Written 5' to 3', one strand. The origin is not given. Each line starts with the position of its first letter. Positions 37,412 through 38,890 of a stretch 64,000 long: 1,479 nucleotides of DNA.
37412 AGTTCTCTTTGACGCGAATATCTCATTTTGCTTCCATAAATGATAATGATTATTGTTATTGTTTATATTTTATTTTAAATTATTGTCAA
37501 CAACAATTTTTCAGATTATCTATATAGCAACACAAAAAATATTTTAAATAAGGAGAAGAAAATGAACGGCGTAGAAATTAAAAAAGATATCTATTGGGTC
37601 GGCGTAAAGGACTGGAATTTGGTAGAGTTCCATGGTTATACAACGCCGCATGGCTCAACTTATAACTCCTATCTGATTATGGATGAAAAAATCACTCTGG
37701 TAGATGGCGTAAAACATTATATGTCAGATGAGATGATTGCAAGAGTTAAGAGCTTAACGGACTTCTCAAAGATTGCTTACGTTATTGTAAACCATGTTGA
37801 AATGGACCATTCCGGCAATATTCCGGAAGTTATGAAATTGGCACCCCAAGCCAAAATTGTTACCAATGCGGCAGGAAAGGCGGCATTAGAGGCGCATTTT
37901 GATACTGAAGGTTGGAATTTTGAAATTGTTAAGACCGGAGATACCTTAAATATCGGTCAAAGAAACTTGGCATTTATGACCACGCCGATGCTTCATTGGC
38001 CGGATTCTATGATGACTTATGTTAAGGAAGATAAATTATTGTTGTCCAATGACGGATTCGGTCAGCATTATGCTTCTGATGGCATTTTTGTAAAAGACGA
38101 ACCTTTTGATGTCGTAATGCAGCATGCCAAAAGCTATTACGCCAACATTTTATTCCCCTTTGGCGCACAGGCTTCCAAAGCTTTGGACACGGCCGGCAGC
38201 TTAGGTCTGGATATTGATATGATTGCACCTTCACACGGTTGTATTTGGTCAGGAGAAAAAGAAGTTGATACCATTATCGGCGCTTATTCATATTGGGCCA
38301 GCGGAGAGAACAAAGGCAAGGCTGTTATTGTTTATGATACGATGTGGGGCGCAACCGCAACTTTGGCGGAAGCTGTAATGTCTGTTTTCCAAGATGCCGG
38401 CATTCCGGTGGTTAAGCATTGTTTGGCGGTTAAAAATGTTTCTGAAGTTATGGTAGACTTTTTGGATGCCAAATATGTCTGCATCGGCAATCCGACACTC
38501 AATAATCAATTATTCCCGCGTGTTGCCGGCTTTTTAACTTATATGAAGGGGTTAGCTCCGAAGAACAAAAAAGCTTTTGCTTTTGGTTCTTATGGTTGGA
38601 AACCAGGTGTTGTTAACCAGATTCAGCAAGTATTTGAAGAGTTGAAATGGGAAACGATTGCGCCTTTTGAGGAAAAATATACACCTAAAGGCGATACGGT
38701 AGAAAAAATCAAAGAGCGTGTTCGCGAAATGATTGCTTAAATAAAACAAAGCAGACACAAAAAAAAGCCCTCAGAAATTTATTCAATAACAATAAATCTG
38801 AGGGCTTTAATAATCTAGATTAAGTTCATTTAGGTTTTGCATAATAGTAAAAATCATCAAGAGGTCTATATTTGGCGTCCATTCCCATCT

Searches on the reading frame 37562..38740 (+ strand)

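Call 42: search_protein_families(library=pfam, proteins=[window:37562-38740:+], max_evalue=0.001)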
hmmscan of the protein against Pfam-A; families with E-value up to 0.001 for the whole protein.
window:37562-38740:+ (392 aa): 4 families
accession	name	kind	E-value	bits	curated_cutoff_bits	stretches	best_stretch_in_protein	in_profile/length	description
PF19583.5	ODP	-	3.9e-21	76.3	27.2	1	34-226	3-194/194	ODP family beta lactamase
PF00258.30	Flavodoxin_1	-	2.9e-13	50.6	25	1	256-381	1-137/143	Flavodoxin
PF12706.13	Lactamase_B_2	-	1.8e-05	24.9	27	1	62-147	22-114/200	Beta-lactamase superfamily domain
PF00753.33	Lactamase_B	-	0.00026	21.4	22.7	1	69-225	42-196/196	Metallo-beta-lactamase superfamily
